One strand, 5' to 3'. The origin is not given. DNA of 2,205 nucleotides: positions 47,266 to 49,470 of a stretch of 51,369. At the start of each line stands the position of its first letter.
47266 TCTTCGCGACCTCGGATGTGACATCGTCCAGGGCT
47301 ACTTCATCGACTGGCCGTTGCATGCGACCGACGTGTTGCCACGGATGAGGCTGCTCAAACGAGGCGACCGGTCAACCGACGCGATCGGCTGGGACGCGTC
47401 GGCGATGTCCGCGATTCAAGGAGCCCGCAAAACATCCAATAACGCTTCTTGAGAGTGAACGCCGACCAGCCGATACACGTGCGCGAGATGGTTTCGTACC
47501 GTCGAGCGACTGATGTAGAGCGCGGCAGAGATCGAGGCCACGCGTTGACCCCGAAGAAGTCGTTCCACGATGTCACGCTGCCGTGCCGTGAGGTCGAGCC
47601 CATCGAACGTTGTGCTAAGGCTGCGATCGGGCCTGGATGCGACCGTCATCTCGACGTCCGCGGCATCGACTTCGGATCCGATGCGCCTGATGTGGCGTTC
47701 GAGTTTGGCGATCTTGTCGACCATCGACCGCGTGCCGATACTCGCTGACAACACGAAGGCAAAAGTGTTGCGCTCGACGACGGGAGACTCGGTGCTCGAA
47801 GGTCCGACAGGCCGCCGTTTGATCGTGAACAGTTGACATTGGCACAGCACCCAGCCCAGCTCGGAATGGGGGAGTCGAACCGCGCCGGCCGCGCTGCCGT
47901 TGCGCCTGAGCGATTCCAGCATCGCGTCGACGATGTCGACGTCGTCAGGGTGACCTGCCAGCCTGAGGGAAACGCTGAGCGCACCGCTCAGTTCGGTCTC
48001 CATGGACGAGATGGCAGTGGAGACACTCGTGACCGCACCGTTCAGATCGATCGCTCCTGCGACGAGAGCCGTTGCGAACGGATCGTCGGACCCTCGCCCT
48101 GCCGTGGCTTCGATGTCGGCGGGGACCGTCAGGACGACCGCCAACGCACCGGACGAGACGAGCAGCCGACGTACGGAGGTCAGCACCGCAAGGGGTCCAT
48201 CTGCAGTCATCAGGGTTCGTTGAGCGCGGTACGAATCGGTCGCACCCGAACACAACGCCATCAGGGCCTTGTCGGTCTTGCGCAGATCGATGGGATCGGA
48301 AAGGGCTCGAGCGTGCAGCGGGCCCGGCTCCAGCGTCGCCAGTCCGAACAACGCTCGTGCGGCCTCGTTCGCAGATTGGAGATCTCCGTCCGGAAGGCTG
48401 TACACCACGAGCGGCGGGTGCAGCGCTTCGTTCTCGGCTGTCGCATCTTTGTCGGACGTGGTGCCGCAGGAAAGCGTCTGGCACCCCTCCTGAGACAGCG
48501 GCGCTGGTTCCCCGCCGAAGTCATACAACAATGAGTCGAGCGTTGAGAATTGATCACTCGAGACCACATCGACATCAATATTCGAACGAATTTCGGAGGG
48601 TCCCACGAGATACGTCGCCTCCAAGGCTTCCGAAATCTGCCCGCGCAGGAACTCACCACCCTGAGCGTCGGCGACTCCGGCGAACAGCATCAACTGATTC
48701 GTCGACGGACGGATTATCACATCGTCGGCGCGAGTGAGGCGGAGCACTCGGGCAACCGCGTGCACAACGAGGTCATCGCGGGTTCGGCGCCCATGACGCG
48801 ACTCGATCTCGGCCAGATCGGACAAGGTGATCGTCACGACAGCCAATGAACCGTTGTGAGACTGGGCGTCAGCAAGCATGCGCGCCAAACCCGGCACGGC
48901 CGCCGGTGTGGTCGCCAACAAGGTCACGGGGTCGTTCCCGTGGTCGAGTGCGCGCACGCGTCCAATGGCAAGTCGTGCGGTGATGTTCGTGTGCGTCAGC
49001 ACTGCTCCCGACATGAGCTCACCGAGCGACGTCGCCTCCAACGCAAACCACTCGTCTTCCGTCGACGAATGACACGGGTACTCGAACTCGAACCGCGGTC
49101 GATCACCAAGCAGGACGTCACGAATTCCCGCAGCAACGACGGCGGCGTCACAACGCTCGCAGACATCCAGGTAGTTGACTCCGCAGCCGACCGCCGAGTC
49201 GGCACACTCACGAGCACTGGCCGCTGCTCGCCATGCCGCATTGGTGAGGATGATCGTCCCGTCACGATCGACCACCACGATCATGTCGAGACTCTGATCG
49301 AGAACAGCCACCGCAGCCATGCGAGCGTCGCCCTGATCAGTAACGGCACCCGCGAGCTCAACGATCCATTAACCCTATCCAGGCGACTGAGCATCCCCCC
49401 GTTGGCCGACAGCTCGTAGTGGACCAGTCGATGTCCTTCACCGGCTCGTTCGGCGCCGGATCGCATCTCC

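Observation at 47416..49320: LuxR-type regulator with a dead GGDEF domain that keeps the RxxD I-site: candidate c-di-GMP-responsive transcription factor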

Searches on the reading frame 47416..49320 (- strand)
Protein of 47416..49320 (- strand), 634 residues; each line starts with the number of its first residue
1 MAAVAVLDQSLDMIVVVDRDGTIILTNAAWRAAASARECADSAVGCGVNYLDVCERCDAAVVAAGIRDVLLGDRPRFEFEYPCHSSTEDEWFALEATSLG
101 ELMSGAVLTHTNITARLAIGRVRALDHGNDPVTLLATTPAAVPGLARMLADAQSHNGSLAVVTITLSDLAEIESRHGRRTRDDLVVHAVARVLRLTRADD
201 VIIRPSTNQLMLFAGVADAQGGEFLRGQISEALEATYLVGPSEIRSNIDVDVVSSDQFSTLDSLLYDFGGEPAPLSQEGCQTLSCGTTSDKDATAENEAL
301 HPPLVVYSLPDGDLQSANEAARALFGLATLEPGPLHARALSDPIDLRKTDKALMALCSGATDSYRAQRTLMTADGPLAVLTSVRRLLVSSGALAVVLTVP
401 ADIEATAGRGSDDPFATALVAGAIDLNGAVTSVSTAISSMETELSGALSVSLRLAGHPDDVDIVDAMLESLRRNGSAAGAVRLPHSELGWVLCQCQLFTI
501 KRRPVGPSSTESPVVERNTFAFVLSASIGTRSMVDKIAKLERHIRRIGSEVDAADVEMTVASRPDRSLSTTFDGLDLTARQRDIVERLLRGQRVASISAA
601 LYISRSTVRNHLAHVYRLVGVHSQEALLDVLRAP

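Call 3: search_protein_families(library=pfam, proteins=[window:47416-49320:-], max_evalue=1)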
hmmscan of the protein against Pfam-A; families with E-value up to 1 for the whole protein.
window:47416-49320:- (634 aa): 11 families
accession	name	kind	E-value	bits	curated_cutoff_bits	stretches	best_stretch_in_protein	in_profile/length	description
PF00196.25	GerE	-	1.3e-09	37.9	23.5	1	577-628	3-54/57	Bacterial regulatory proteins, luxR family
PF08448.16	PAS_4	-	2.7e-07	31.2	23.1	1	7-115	1-107/110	PAS fold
PF00989.32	PAS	-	0.00023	21.6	22.6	1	5-32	5-32/113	PAS fold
PF13188.13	PAS_8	-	0.00027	21.2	21.8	1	5-32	5-32/65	PAS domain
PF00990.26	GGDEF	-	0.00057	20.1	23.8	1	130-223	4-97/161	Diguanylate cyclase, GGDEF domain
PF13556.12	HTH_30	-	0.017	15.4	27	1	590-621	11-42/59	PucR C-terminal helix-turn-helix domain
PF13384.12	HTH_23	-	0.036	14.3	24.6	1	580-612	7-38/50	Homeodomain-like domain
PF13518.12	HTH_28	-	0.05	14.2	25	1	582-611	3-32/52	Helix-turn-helix domain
PF01022.26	HTH_5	-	0.05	13.9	22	1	587-613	10-37/47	Bacterial regulatory protein, arsR family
PF08279.18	HTH_11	-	0.07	13.5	25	1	580-613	1-37/55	HTH domain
PF08281.18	Sigma70_r4_2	-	0.13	12.4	25.7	1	577-614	11-49/54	Sigma-70, region 4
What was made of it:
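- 47416..49320 (-): Whole gene: 634-aa PAS_4 / degenerate GGDEF / PAS / PAS / LuxR-HTH one-component regulator. Pfam domains (call 3).
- On GGDEF domain (PF00990), sequence level: The window protein scores 20.1 bits and covers only profile positions 4-97 of 161 (call 3).
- On LuxR/GerE (FixJ/NarL-type) HTH regulators: Pfam GerE at 37.9 bits against a 23.5-bit cutoff (call 3).
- Checked: Pfam GGDEF hits aa 130-223 at E 5.7e-4 and 20.1 bits, which is below the 23.8-bit gathering cutoff (call 3). PAS_4 (aa 7-115) and GerE (aa 577-628) score above their Pfam cutoffs (call 3).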

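Call 4: search_protein_families(library=ncbifam, proteins=[window:47416-49320:-], max_evalue=1)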
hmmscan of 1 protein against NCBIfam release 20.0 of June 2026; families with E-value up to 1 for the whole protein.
window:47416-49320:- (634 aa): 17 families
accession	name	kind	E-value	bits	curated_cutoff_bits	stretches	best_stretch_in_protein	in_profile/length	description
NF047785.1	respo_reg_MadR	equivalog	2.3e-06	27.1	300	1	538-623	111-195/209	MadR family response regulator transcription factor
NF007505.1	PRK10100.1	equivalog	3.3e-05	23.7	250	1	573-622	141-190/204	biofilm master transcriptional regulator CsgD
TIGR00229.1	sensory_box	domain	3.9e-05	23.8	22.9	1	5-31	9-35/126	PAS domain S-box protein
TIGR03541.1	reg_near_HchA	equivalog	3.9e-05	23.3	215.6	1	565-623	160-218/232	PA1136 family autoinducer-binding transcriptional regulator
TIGR03020.2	EpsA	equivalog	0.00052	19.7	170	1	574-622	188-236/247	XrtB/PEP-CTERM-associated transcriptional regulator EpsA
NF007935.0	PRK10651.1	equivalog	0.00053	19.2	250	1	565-623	144-202/216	two-component system response regulator NarL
NF041232.1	BagY_FevT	exception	0.0023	16.9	700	1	575-628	295-348/367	LuxR family transcriptional regulator BagY/FevT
NF052445.1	RespRegMctR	equivalog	0.0043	16.5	300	1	575-626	143-194/205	two-component system response regulator MctR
NF052366.1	photon_PedR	equivalog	0.0085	16.2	120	1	577-619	3-45/74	photosynthetic electron transport-dependent transcriptional regulator PedR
NF011896.0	PRK15369.1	equivalog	0.0088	15.7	242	1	576-629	149-202/211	two component system response regulator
NF007685.0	PRK10360.1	equivalog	0.01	15.6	258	1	576-623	137-184/196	response regulator transcription factor UhpA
NF007708.0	PRK10403.1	equivalog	0.012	15.1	343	1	577-625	154-202/215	nitrate/nitrite response regulator protein NarP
NF011955.1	PRK15426.1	equivalog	0.012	13.8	408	1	142-208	412-479/564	cellulose biosynthesis regulator diguanylate cyclase DgcQ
TIGR01884.1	cas_HTH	subfamily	0.033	13.6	60.2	1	577-613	140-178/202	CRISPR-associated CARF protein Csa3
TIGR00254.1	GGDEF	domain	0.047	13.4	37.4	1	130-213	8-91/168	diguanylate cyclase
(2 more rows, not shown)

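Call 5: find_homologous_proteins(query=window:47416-49320:-, max_evalue=0.001)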
Query window:47416-49320:- (634 aa): 33 proteins with E <= 0.001 among 8000 candidates.
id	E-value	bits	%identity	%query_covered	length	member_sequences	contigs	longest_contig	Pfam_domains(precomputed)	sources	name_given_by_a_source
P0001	0.0e+0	1357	100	100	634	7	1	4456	PF00196.26,PF08448.17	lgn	-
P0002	1.5e-267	907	72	100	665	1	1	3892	PF00196.26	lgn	-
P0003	1.8e-228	778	62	98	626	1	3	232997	PF00196.26,PF08448.17,PF00990.27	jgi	jgi:DNA-binding CsgD family transcriptional regulator/GGDEF domain-containing protein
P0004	2.2e-226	771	61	99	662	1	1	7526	PF00196.26,PF08448.17,PF00989.32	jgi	jgi:DNA-binding CsgD family transcriptional regulator/PAS domain-containing protein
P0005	1.3e-225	769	60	100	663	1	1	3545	PF00196.26,PF08448.17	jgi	jgi:DNA-binding CsgD family transcriptional regulator/PAS domain-containing protein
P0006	1.3e-223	762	60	100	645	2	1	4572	PF00196.26,PF08448.17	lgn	-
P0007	1.2e-222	759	61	99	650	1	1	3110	PF08447.19,PF00196.26,PF08448.17,PF00990.27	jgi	jgi:DNA-binding CsgD family transcriptional regulator/GGDEF domain-containing protein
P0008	2.0e-222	758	61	100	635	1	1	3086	PF00196.26,PF08448.17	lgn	-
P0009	1.1e-221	756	60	100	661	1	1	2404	PF00196.26,PF08448.17,PF00990.27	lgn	-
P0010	2.9e-221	754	61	99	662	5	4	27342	PF00196.26,PF08448.17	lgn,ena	-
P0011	6.1e-218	743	59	99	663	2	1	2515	PF00196.26,PF08448.17,PF00990.27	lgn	-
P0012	6.2e-214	730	59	99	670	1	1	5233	PF00196.26,PF08448.17,PF00990.27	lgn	-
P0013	4.0e-212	724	58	99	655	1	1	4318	PF00196.26,PF08448.17,PF00990.27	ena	-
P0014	6.7e-210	717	57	99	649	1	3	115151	PF00196.26,PF08448.17,PF00990.27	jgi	jgi:GGDEF domain-containing protein/DNA-binding CsgD family transcriptional regulator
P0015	3.3e-209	714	58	100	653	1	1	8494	PF00196.26,PF08448.17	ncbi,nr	ncbi:MAG TPA: LuxR C-terminal-related transcriptional regulator [Ilumatobacter sp.]|nr:LuxR C-termin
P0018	8.2e-201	687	57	99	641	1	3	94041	PF00196.26,PF08448.17,PF00989.32,PF00990.27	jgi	jgi:DNA-binding CsgD family transcriptional regulator/GGDEF domain-containing protein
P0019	4.3e-196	671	56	99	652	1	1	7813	PF13188.14,PF00196.26,PF08448.17,PF00989.32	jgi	jgi:DNA-binding CsgD family transcriptional regulator/GGDEF domain-containing protein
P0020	1.3e-188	646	53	100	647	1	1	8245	PF00196.26,PF08448.17,PF00990.27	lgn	-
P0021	2.2e-186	639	55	100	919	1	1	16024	PF00196.26,PF08448.17,PF00563.26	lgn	-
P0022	1.3e-167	577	49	98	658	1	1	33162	PF00196.26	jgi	jgi:DNA-binding CsgD family transcriptional regulator/GGDEF domain-containing protein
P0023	1.9e-136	474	54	75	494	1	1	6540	PF08448.17,PF00990.27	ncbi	-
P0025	3.4e-113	397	54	61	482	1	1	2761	PF00990.27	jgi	jgi:GGDEF domain-containing protein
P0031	4.3e-10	57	30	31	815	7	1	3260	PF13426.14,PF13188.14,PF12860.14,PF13487.13,PF01966.29,PF01590.33,PF08448.17,PF00989.32,PF00990.27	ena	-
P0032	1.5e-9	55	28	45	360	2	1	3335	PF08447.19,PF00196.26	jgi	jgi:PAS domain S-box-containing protein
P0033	1.6e-8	52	26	41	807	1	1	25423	PF02743.25,PF22588.2,PF08448.17,PF00990.27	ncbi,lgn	ncbi:MAG: diguanylate cyclase [Pseudomonadota bacterium]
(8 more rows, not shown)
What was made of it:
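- Closest known: VpsT / CsgD-type LuxR regulators. Same: JGI names several orthologs 'CsgD family' (call 5).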

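Call 8: search_solved_structures(query=A1, max_evalue=1, show_alignments=3)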
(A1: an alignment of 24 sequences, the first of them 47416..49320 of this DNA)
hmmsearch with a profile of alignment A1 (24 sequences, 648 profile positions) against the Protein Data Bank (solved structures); distinct sequences matched with E-value up to 1: 33.
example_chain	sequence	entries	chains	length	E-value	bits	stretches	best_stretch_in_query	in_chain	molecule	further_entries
1fse_A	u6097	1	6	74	4.2e-09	38.4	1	591-640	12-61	GERE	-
3icl_A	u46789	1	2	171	1.1e-07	33.8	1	141-290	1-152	EAL/GGDEF domain protein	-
4yn8_A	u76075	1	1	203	5.8e-06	28.1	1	590-645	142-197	Response regulator ChrA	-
7a7e_A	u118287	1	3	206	1.3e-05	26.9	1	135-250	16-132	Diguanylate cyclase TpbB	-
6jqs_A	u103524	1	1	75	2.6e-05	25.9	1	591-646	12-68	DNA-binding response regulator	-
4iob_A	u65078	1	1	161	0.00013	23.6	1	156-249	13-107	Diguanylate cyclase TpbB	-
1je8_A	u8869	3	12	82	0.0011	20.5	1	581-637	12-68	Nitrate/Nitrite Response Regulator Protein NARL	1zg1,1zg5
7x1k_A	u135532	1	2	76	0.0021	19.6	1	591-636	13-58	Chemotaxis protein CheY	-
4yme_A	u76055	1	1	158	0.0026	19.3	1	155-248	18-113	sensory box/GGDEF family protein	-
3kln_A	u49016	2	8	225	0.0033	19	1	588-634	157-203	Transcriptional regulator, LuxR family | Transcriptional regulator VpsT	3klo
8u3b_G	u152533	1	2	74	0.004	18.7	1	588-637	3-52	Nitrate/nitrite response regulator protein NarL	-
7vim_A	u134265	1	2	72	0.0046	18.5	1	590-645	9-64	Protein EsrB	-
4wt0_B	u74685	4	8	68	0.0052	18.3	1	590-635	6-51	Response regulator receiver domain protein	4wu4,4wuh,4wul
4wsz_A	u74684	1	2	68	0.0057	18.2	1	590-635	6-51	Response regulator receiver domain protein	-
1a04_A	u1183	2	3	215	0.0058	18.2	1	579-637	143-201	NITRATE/NITRITE RESPONSE REGULATOR PROTEIN NARL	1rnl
4urg_A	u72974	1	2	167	0.56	11.6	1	159-264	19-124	DIGUANYLATE CYCLASE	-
4urs_A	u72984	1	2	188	0.64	11.4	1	158-264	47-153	DIGUANYLATE CYCLASE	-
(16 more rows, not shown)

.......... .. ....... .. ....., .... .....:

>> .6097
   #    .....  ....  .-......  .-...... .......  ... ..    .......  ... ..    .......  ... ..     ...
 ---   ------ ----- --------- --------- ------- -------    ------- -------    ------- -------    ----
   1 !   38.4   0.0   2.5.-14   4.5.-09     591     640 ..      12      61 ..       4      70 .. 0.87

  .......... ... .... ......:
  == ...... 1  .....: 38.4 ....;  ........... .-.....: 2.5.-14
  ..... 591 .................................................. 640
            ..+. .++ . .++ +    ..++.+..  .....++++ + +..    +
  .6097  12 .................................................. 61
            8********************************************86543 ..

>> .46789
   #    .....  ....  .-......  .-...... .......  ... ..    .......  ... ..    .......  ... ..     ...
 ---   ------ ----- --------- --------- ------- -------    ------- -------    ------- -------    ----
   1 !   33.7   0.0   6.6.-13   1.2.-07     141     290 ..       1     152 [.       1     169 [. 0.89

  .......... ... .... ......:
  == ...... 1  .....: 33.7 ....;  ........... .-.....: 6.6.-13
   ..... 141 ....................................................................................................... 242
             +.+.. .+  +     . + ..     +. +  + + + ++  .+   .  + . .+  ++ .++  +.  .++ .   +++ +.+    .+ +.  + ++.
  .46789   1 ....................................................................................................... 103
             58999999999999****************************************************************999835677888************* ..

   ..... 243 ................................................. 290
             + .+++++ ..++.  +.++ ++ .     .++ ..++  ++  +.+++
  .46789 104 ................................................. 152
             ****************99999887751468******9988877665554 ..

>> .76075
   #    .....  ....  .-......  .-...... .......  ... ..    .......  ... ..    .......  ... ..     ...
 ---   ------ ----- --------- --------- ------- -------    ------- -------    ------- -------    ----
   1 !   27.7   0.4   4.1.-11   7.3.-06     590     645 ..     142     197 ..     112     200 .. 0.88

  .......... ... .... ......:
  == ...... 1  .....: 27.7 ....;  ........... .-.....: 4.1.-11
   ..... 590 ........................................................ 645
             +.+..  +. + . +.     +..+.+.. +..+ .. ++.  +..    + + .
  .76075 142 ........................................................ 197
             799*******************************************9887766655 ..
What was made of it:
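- On GGDEF domain (PF00990), fold level: Family profile against 3icl at E 1.1e-7 (call 8).
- Closest known: VpsT / CsgD-type LuxR regulators. Same: VpsT is a c-di-GMP-dependent LuxR-family regulator, and its structure 3kln matches the HTH at E 0.003 (call 8).
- Checked: The family profile matches the solved GGDEF domain 3icl at E 1.1e-7 over 150 residues, with RDGD/GGDKF aligned to RADD/STNQL (call 8).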

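Call 9: find_encoding_contigs(protein=P0003, flank=8000, max_places=2)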
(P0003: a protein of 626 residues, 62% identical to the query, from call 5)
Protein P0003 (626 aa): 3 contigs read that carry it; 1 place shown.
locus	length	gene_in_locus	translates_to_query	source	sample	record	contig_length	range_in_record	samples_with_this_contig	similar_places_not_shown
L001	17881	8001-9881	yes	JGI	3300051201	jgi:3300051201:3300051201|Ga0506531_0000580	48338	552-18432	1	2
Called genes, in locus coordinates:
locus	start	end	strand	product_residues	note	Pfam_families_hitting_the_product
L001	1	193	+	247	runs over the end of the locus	?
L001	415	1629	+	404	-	PF01494:FAD_binding_3, PF01266:DAO (weak)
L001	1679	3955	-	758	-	PF04879:Molybdop_Fe4S4 (weak), PF00384:Molybdopterin, PF01568:Molydop_binding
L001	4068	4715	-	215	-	PF00072:Response_reg, PF00196:GerE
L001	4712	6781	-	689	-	PF07730:HisKA_3, PF02518:HATPase_c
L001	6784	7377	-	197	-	-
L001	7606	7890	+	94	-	-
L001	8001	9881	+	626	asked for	PF08448:PAS_4, PF00990:GGDEF (weak), PF00196:GerE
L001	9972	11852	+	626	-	PF01590:GAF, PF13185:GAF_2, PF00990:GGDEF, PF00563:EAL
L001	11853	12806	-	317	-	PF04542:Sigma70_r2, PF08281:Sigma70_r4_2, PF04545:Sigma70_r4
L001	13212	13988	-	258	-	PF01590:GAF, PF13185:GAF_2, PF13492:GAF_3 (faint), PF03861:ANTAR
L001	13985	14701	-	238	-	PF13185:GAF_2 (weak), PF03861:ANTAR (weak)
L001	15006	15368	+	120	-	PF01740:STAS, PF13466:STAS_2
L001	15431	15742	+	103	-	PF12840:HTH_20, PF01022:HTH_5, PF12802:MarR_2 (weak)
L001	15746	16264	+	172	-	PF10604:Polyketide_cyc2 (weak), PF08327:AHSA1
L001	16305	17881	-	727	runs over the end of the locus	PF00990:GGDEF, PF00563:EAL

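Call 10: find_encoding_contigs(protein=P0014, flank=8000, max_places=2)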
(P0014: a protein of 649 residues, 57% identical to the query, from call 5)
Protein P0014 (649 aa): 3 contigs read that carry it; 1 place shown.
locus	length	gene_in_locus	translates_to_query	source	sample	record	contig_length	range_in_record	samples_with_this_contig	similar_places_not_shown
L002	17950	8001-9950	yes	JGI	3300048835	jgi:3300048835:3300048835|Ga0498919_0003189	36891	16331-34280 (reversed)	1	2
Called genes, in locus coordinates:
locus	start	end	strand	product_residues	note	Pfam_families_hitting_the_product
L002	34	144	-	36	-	-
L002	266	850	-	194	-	PF00440:TetR_N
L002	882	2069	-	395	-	PF00067:p450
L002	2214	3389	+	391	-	PF02771:Acyl-CoA_dh_N, PF02770:Acyl-CoA_dh_M, PF00441:Acyl-CoA_dh_1, PF08028:Acyl-CoA_dh_2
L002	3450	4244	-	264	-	-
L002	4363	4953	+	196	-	-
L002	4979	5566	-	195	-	PF01381:HTH_3, PF12844:HTH_19, PF13413:HTH_25 (weak), PF13443:HTH_26, PF13560:HTH_31, PF07883:Cupin_2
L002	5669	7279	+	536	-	PF05834:Lycopene_cycl (faint), PF07992:Pyr_redox_2, PF03848:TehB (weak), PF13489:Methyltransf_23 (weak), PF08241:Methyltransf_11, PF08242:Methyltransf_12, PF13649:Methyltransf_25, PF13847:Methyltransf_31 (weak), +1 more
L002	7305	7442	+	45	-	-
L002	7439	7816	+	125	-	PF08327:AHSA1 (weak)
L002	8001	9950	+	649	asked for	PF08448:PAS_4, PF00990:GGDEF, PF00196:GerE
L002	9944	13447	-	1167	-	PF00990:GGDEF (weak), PF00563:EAL, PF13185:GAF_2 (weak), PF01590:GAF, PF00990:GGDEF, PF00563:EAL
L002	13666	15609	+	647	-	PF01590:GAF, PF13185:GAF_2, PF00990:GGDEF, PF00563:EAL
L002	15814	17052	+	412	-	PF13560:HTH_31 (weak), PF04203:Sortase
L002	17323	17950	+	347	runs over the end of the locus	PF11999:Ice_binding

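Call 11: find_encoding_contigs(protein=P0021, flank=8000, max_places=2)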
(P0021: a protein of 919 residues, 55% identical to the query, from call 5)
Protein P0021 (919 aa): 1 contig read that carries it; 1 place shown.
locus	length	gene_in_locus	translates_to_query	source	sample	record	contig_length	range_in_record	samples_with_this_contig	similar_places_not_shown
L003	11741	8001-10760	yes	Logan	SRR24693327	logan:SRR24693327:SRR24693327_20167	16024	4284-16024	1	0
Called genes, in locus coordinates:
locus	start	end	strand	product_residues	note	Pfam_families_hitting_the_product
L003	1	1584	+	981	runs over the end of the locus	PF01339:CheB_methylest, PF03705:CheR_N, PF01739:CheR, PF13596:PAS_10, PF08448:PAS_4 (weak)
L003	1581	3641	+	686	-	PF13188:PAS_8 (faint), PF00989:PAS, PF08448:PAS_4, PF13426:PAS_9, PF08447:PAS_3 (weak), PF00512:HisKA, PF02518:HATPase_c, PF00072:Response_reg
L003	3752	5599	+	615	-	PF10069:DICT, PF00512:HisKA (weak), PF02518:HATPase_c, PF00072:Response_reg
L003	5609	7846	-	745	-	PF13185:GAF_2 (weak), PF00990:GGDEF, PF00563:EAL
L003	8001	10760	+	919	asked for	PF00563:EAL, PF08448:PAS_4 (weak), PF00196:GerE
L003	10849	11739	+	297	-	?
